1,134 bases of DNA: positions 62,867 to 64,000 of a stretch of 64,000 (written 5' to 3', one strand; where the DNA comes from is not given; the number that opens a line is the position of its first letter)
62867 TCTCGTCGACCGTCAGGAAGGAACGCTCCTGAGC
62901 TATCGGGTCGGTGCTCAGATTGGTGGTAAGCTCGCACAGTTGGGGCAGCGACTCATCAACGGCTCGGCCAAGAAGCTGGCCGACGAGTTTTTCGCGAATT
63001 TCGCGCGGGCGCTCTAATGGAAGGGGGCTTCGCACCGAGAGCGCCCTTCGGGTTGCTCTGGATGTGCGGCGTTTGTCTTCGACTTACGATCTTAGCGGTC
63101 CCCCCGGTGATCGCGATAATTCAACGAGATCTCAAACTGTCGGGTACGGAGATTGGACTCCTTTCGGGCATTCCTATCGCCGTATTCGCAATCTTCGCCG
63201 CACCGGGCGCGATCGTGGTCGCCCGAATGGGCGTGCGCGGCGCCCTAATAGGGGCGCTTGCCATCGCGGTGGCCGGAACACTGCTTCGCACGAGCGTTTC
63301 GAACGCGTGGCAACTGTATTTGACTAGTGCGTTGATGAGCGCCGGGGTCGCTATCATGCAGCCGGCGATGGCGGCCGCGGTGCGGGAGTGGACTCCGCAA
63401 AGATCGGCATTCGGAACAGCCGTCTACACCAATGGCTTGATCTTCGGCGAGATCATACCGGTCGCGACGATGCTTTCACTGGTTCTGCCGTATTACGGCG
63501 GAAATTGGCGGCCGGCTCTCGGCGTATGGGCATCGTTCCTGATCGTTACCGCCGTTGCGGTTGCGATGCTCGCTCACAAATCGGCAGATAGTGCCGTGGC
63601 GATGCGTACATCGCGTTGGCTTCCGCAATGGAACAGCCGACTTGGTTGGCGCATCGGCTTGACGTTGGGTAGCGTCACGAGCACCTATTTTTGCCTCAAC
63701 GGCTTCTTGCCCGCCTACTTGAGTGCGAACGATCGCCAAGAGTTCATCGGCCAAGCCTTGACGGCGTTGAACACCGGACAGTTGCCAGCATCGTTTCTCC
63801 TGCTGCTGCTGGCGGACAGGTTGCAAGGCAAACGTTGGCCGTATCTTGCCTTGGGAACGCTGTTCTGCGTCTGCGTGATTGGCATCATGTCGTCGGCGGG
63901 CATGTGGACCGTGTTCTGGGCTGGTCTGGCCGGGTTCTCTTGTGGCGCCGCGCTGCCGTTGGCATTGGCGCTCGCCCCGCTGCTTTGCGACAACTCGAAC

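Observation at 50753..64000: Two co-regulated operons joining a CoxMSL-type Mo hydroxylase, an embedded lactonase and a full 4-hydroxyacid-to-3-oxoacyl-CoA enzyme set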

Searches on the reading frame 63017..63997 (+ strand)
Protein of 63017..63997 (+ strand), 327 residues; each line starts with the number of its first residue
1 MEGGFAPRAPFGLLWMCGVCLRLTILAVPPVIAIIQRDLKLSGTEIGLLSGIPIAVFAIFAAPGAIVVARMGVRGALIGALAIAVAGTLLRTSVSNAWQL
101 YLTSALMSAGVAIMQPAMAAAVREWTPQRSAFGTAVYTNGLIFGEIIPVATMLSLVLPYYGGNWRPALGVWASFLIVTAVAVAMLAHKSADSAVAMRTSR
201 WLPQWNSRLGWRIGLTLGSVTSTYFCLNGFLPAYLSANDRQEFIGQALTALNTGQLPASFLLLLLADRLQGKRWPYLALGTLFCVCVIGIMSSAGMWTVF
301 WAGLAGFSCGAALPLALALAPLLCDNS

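Call 9: search_protein_families(library=pfam, proteins=[window:63017-63997:+])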
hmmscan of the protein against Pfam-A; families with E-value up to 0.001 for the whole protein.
window:63017-63997:+ (327 aa): 1 family
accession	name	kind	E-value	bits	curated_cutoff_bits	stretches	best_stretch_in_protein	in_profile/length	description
PF07690.21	MFS_1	-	5.7e-21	75.2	33.4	1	14-321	1-320/347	Major Facilitator Superfamily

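Call 65: search_protein_families(library=ncbifam, proteins=[window:63017-63997:+], max_evalue=1e-10)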
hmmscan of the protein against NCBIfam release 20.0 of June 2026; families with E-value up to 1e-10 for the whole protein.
window:63017-63997:+ (327 aa): 2 families
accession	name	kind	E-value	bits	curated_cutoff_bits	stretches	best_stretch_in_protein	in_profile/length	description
TIGR00896.1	CynX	subfamily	5.8e-31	107.9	406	1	15-321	6-311/355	CynX/NimT family MFS transporter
NF007256.0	PRK09705.1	subfamily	1.2e-14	54.1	312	1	14-320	14-317/393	cyanate transporter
